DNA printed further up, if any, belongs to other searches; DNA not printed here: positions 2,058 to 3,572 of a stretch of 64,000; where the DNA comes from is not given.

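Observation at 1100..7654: AAC(3)-like acetyltransferase plus terpene-cyclase-like toroid operon beside twin acyl-AMP ligases flanking a DMT exporter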

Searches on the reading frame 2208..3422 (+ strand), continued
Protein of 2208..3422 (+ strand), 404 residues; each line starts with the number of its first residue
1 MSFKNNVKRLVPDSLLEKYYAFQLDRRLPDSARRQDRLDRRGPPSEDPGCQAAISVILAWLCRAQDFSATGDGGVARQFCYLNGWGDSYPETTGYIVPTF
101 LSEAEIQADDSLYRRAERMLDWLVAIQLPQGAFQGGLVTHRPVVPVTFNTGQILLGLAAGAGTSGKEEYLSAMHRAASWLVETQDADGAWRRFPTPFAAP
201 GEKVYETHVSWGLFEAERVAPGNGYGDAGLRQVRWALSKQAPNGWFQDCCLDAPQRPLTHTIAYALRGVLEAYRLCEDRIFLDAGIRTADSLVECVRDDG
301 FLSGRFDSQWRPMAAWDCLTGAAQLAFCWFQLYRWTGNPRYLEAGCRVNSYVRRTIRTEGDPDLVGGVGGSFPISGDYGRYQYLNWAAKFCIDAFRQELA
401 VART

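Call 26: search_protein_families(library=pfam, proteins=[P0040, P0008], max_evalue=0.01)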
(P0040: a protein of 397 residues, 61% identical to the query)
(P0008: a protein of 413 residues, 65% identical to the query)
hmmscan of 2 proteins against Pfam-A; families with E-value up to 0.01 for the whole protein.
P0040 (397 aa): 5 families
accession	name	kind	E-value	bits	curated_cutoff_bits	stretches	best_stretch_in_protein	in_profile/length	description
PF13243.12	SQHop_cyclase_C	-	3.8e-08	33.2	26.1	1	138-254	188-302/319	Squalene-hopene cyclase C-terminal domain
PF07944.18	Beta-AFase-like_GH127_cat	-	1.3e-07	31.4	24.9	1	248-339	123-204/376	Beta-L-arabinofuranosidase, GH127 catalytic domain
PF17754.6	TetR_C_14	-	0.0017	18.7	22.7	0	21-63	51-93/112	MftR C-terminal domain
PF09492.16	Pec_lyase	-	0.0023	17.7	22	0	146-200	47-96/292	Pectic acid lyase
PF00432.27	Prenyltrans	-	0.0047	16.8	26.5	1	104-183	50-121/304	Prenyltransferase alpha-alpha toroid domain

P0008 (413 aa): 5 families
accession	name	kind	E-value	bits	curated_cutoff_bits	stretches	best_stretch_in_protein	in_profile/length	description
PF07944.18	Beta-AFase-like_GH127_cat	-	1.5e-09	37.8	24.9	1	97-352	60-203/376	Beta-L-arabinofuranosidase, GH127 catalytic domain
PF13243.12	SQHop_cyclase_C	-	4.4e-07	29.7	26.1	1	101-269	142-303/319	Squalene-hopene cyclase C-terminal domain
PF06662.19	C5-epim_C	-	4.2e-06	26.8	23.3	0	267-314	32-80/188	D-glucuronyl C5-epimerase C-terminus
PF09492.16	Pec_lyase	-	0.0021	17.8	22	0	167-213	54-95/292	Pectic acid lyase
PF07678.20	TED_complement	-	0.005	16.4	22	0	175-196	114-135/312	A-macroglobulin TED domain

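Call 43: fold_search(model_id=the predicted structure, library=pdb)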
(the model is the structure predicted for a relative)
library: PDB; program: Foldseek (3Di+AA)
matches with E <= 10: 1187; with E <= 0.001: 366
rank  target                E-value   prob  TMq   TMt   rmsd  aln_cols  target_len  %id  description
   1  3wiw                  1.5e-10  1.00  0.71  0.76   4.6       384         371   14  Crystal structure of unsaturated glucuronyl hydrolase specific for heparin (released 2014-01-08)
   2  5zhb_A                3.5e-09  1.00  0.66  0.69   5.0       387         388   12  Structure of Cellobiose 2-Epimerase from Bacillus thermoamylovorans B4167 (released 2019-06-19)
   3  4z4l                  4.2e-09  1.00  0.67  0.69   5.2       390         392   13  Crystal Structure of cellobiose 2-epimerase from Caldicellulosiruptor saccharolyticus DSM 8903 (released 2016-04-13)
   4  4z4j                  4.8e-09  1.00  0.65  0.67   5.4       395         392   14  Crystal Structure of cellobiose 2-epimerase from Caldicellulosiruptor saccharolyticus DSM 8903 (released 2016-04-13)
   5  8h1l_C                5.2e-09  1.00  0.68  0.66   7.3       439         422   13  Crystal structure of glucose-2-epimerase in complex with D-Glucitol from Runella slithyformis Runsl_4512 (released 2023-07-12)
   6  8wbu                  6.3e-09  1.00  0.70  0.72   4.3       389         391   12  The crystal structure of circular mannose with mutant H247F of the cellobiose 2-epimerase from Caldicellulosiruptor sacc (released 2023-10-25)
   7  7d5g_A                6.8e-09  1.00  0.67  0.70   5.1       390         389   13  Crystal structure of the CsCE with ligand to have a insight into the catalytic mechanism (released 2021-12-01)
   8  8h1l_B                9.4e-09  1.00  0.68  0.65   7.3       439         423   13  Crystal structure of glucose-2-epimerase in complex with D-Glucitol from Runella slithyformis Runsl_4512 (released 2023-07-12)
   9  8h1l_A                1.2e-08  1.00  0.67  0.65   7.3       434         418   12  Crystal structure of glucose-2-epimerase in complex with D-Glucitol from Runella slithyformis Runsl_4512 (released 2023-07-12)
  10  5zhb_B                1.5e-08  1.00  0.69  0.71   4.3       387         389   12  Structure of Cellobiose 2-Epimerase from Bacillus thermoamylovorans B4167 (released 2019-06-19)
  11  6zbx_A                5.7e-08  1.00  0.57  0.66   6.1       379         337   13  Structure of the catalytic domain of the Bacillus circulans alpha-1,6 Mannanase in complex with an alpha-1,6- alpha-ma (released 2021-04-28)
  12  8h1n                  6.0e-08  1.00  0.66  0.64   5.9       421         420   12  Crystal structure of glucose-2-epimerase mutant_D254A in complex with D-Glucitol from Runella slithyformis Runsl_4512 (released 2023-07-12)
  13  8h1l_D                7.5e-08  1.00  0.69  0.67   6.8       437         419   12  Crystal structure of glucose-2-epimerase in complex with D-Glucitol from Runella slithyformis Runsl_4512 (released 2023-07-12)
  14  1vd5                  7.9e-08  1.00  0.67  0.71   5.0       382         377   15  Crystal Structure of Unsaturated Glucuronyl Hydrolase, Responsible for the Degradation of Glycosaminoglycan, from Bacill (released 2004-07-13)
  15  6f04                  8.6e-08  1.00  0.65  0.69   7.1       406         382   12  N-acetylglucosamine-2-epimerase (released 2018-09-26)
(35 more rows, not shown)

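Call 44: find_encoding_contigs(protein=P0019, flank=10000, max_places=1)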
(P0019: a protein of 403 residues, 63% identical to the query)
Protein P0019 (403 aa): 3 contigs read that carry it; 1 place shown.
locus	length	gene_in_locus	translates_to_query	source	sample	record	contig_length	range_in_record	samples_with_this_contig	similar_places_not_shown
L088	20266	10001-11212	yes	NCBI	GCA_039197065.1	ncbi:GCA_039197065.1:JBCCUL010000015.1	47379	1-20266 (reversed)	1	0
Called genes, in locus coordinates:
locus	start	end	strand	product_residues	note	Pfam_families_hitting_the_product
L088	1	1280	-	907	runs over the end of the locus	PF07517:SecA_DEAD, PF00270:DEAD (faint), PF01043:SecA_PP_bind, PF21090:P-loop_SecA, PF07516:SecA_SW, PF02810:SEC-C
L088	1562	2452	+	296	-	PF13145:Rotamase_2, PF13616:Rotamase_3, PF00639:Rotamase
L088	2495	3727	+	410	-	PF01960:ArgJ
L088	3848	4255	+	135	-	PF00293:NUDIX, PF14815:NUDIX_4, PF22327:Nudt16-like (faint)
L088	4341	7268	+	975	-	PF13676:TIR_2, PF25000:DUF7779, PF24885:TPR_NPHP3, PF13424:TPR_12, PF13424:TPR_12, PF24885:TPR_NPHP3, PF13374:TPR_10, PF13424:TPR_12, +23 more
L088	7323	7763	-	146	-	PF00583:Acetyltransf_1, PF13673:Acetyltransf_10, PF13508:Acetyltransf_7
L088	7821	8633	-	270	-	-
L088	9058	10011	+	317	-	PF02522:Antibiotic_NAT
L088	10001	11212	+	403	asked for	PF07944:Beta-AFase-like_GH127_cat (faint), PF13243:SQHop_cyclase_C (weak)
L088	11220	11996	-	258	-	PF13489:Methyltransf_23, PF08241:Methyltransf_11, PF08242:Methyltransf_12 (weak), PF13649:Methyltransf_25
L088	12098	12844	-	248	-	PF00857:Isochorismatase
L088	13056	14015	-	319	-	PF03255:ACCA, PF01039:Carboxyl_trans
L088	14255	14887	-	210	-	-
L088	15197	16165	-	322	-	PF02899:Phage_int_SAM_1, PF13495:Phage_int_SAM_4 (weak), PF00589:Phage_integrase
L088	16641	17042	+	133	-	-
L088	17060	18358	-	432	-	PF01595:CNNM, PF00571:CBS (weak), PF03471:CorC_HlyC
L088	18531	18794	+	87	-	-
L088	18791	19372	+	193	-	PF08534:Redoxin, PF00578:AhpC-TSA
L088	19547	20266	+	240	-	?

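Call 45: find_encoding_contigs(protein=P0008, flank=10000, max_places=1)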
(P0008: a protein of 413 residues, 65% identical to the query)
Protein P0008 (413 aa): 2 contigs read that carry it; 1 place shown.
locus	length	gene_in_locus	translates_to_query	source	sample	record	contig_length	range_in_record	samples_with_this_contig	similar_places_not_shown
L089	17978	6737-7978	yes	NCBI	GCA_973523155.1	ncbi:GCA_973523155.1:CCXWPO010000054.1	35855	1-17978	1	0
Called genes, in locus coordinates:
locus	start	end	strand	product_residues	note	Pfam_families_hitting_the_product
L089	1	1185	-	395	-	?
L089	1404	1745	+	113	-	-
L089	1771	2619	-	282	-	PF01656:CbiA, PF10609:ParA, PF13614:AAA_31 (weak)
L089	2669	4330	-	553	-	PF02706:Wzz (faint), PF25994:HH_AprE (weak)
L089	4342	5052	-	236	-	PF02563:Poly_export, PF10531:SLBB, PF22461:SLBB_2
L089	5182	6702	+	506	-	-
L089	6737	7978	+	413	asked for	PF13243:SQHop_cyclase_C (weak), PF06662:C5-epim_C (faint), PF07944:Beta-AFase-like_GH127_cat (weak)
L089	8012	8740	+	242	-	PF13489:Methyltransf_23, PF13847:Methyltransf_31, PF08241:Methyltransf_11, PF08242:Methyltransf_12, PF13649:Methyltransf_25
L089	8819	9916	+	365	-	PF13641:Glyco_tranf_2_3 (weak), PF00535:Glycos_transf_2, PF10111:Glyco_tranf_2_2 (faint)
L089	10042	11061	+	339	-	PF01073:3Beta_HSD, PF01370:Epimerase, PF02719:Polysacc_synt_2 (weak), PF04321:RmlD_sub_bind, PF07993:NAD_binding_4, PF16363:GDP_Man_Dehyd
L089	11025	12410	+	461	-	PF01266:DAO, PF13450:NAD_binding_8, PF01593:Amino_oxidase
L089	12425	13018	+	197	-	PF25084:LbH_EIF2B, PF00132:Hexapep, PF25087:GMPPB_C (weak), PF14602:Hexapep_2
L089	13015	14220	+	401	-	PF01041:DegT_DnrJ_EryC1, PF01212:Beta_elim_lyase (weak)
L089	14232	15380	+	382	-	PF13579:Glyco_trans_4_4 (faint), PF02350:Epimerase_2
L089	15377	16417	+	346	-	PF01408:GFO_IDH_MocA, PF02894:GFO_IDH_MocA_C, PF22725:GFO_IDH_MocA_C3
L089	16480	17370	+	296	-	PF03372:Exo_endo_phos, PF23226:Exo_endo_phos_PGAP2IP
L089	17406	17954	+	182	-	PF01613:Flavin_Reduct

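Call 46: find_encoding_contigs(protein=P0018, flank=10000, max_places=1)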
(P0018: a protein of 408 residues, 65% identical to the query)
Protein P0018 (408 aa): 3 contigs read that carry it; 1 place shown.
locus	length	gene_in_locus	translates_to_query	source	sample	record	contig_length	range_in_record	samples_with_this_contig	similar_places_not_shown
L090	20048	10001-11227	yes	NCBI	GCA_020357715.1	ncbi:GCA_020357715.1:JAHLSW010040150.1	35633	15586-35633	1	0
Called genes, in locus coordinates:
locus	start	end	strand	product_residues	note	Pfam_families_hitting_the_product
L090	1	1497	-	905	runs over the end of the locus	PF07517:SecA_DEAD, PF00270:DEAD (faint), PF01043:SecA_PP_bind, PF21090:P-loop_SecA, PF07516:SecA_SW, PF02810:SEC-C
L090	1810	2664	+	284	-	PF13145:Rotamase_2, PF13616:Rotamase_3, PF00639:Rotamase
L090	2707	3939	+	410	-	PF01960:ArgJ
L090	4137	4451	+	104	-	PF00293:NUDIX, PF14815:NUDIX_4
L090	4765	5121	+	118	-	PF01152:Bac_globin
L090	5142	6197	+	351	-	PF00211:Guanylate_cyc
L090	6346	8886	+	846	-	PF13676:TIR_2, PF00931:NB-ARC, PF25000:DUF7779, PF24885:TPR_NPHP3, PF13424:TPR_12, PF13374:TPR_10, PF13424:TPR_12, PF24885:TPR_NPHP3, +17 more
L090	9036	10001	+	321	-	PF02522:Antibiotic_NAT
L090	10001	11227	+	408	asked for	PF07944:Beta-AFase-like_GH127_cat (faint), PF13243:SQHop_cyclase_C (weak)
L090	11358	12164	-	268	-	PF13489:Methyltransf_23, PF08241:Methyltransf_11, PF08242:Methyltransf_12, PF13649:Methyltransf_25 (weak)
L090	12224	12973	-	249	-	PF00857:Isochorismatase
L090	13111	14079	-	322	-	PF03255:ACCA, PF01039:Carboxyl_trans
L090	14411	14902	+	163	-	-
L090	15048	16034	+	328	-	PF00089:Trypsin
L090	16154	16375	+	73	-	-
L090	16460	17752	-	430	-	PF01595:CNNM, PF00571:CBS (weak), PF03471:CorC_HlyC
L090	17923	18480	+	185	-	PF00255:GSHPx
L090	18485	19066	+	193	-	PF08534:Redoxin, PF00578:AhpC-TSA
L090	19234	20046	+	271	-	?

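Call 50: search_protein_families(library=ncbifam, proteins=[L062:11356-12378:+, L064:2606-3901:-, L031:11166-12137:+, P0072, L053:7722-9179:+, L005:4073-6010:-, L078:7438-8769:+, L053:2731-4011:+], max_evalue=0.00001)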
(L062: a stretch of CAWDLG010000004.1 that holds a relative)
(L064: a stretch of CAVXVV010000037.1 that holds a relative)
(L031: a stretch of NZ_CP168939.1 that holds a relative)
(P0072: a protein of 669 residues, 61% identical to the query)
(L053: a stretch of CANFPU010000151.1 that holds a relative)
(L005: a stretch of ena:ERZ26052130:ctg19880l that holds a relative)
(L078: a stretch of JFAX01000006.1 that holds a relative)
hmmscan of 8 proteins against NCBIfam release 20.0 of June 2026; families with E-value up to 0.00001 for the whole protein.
L062:11356-12378:+ (340 aa): 1 family
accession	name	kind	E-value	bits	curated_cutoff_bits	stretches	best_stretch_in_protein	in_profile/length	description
TIGR03019.1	pepcterm_femAB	equivalog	9.9e-06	24.8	260.35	0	142-295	135-282/330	FemAB family XrtA/PEP-CTERM system-associated protein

L064:2606-3901:- (431 aa): 1 family
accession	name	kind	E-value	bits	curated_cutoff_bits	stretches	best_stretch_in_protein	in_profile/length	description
NF005315.0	PRK06849.1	equivalog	3.9e-10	39.3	406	1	37-221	19-196/389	hypothetical protein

L031:11166-12137:+ (323 aa): 5 families
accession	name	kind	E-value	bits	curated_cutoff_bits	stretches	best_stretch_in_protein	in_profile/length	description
NF033082.0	AAC_3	equivalog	1e-38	133.2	270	1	46-293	1-250/262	aminoglycoside 3-N-acetyltransferase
NF033080.0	AAC_3_II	subfamily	3.4e-35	121.8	480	1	47-291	3-252/268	AAC(3)-II family aminoglycoside N-acetyltransferase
NF033081.0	AAC_3_IV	equivalog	1.4e-25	90.2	420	1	49-208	2-151/252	AAC(3)-IV family aminoglycoside N-acetyltransferase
NF033180.1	AAC_3_VIII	exception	5.3e-23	81.6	560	1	39-208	7-186/286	aminoglycoside N-acetyltransferase AAC(3)-VIII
NF033612.0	AAC_3_VIa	exception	9.8e-16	57.8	675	1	49-208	23-191/298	aminoglycoside N-acetyltransferase AAC(3)-VIa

P0072 (669 aa): 6 families
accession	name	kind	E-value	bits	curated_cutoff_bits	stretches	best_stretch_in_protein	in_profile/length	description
NF033082.0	AAC_3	equivalog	2.9e-31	108.8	270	1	396-642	3-250/262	aminoglycoside 3-N-acetyltransferase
NF033080.0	AAC_3_II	subfamily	3.2e-25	89.1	480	1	396-632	4-244/268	AAC(3)-II family aminoglycoside N-acetyltransferase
NF033180.1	AAC_3_VIII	exception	1.3e-18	67.2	560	1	386-558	6-187/286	aminoglycoside N-acetyltransferase AAC(3)-VIII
NF033081.0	AAC_3_IV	equivalog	2.1e-16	60.1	420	1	397-557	2-151/252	AAC(3)-IV family aminoglycoside N-acetyltransferase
NF033612.0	AAC_3_VIa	exception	3.7e-09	36.2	675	1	396-557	22-191/298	aminoglycoside N-acetyltransferase AAC(3)-VIa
TIGR01787.1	squalene_cyclas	subfamily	4.5e-06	25.6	322.7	1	78-255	435-606/622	squalene/oxidosqualene cyclases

L053:7722-9179:+ (485 aa): 3 families
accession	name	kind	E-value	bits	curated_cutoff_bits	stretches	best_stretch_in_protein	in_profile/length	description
NF007773.0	PRK10459.1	equivalog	2.9e-64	217.8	273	1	5-478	2-480/492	MOP flippase family protein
NF047674.1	TeichurnBiosyTuaB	equivalog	2.5e-45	155.4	580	1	5-462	3-466/469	teichuronic acid biosynthesis protein TuaB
NF058658.1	Oglyco_Wzx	exception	1.8e-38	132.8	720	1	1-467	1-465/478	O-glycosylation flippase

L005:4073-6010:- (645 aa): 9 families
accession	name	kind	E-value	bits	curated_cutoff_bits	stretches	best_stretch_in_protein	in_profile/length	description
TIGR03108.1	eps_aminotran_1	hypoth_equivalog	1.1e-164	549.6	816.9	1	1-620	1-623/628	XrtA/PEP-CTERM system amidotransferase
TIGR01536.1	asn_synth_AEB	equivalog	1.9e-143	479.2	267.1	1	2-558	1-517/517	asparagine synthase (glutamine-hydrolyzing)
TIGR03104.1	trio_amidotrans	equivalog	1.5e-112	376.7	570.1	2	1-378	1-383/589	N-acetylglutaminylglutamine amidotransferase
NF006949.0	PRK09431.1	equivalog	1.6e-91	307.6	499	3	1-167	1-167/554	asparagine synthase B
NF033535.1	lass_lactam_cya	exception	4.6e-63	213.8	525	2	1-379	1-383/668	lasso peptide isopeptide bond-forming cyclase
NF033561.1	macrolact_Ik_Al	subfamily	1.3e-18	66.9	300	1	131-389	89-349/561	albusnodin/ikarugamycin family macrolactam cyclase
NF001484.0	PRK00331.1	subfamily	8.1e-12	44.3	381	1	62-177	87-210/601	isomerizing glutamine--fructose-6-phosphate transaminase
TIGR01135.1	glmS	equivalog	1.6e-10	40.1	418.05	1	64-176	88-208/607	glutamine--fructose-6-phosphate transaminase (isomerizing)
TIGR01134.1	purF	equivalog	1.8e-09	37.5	350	1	60-162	84-196/432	amidophosphoribosyltransferase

L078:7438-8769:+ (443 aa): 1 family
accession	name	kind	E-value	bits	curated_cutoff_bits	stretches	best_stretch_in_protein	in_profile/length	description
TIGR03097.1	PEP_O_lig_1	hypoth_equivalog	2e-146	488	188.1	1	4-408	1-406/408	putative O-glycosylation ligase, exosortase A system-associated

L053:2731-4011:+ (426 aa): 0 families
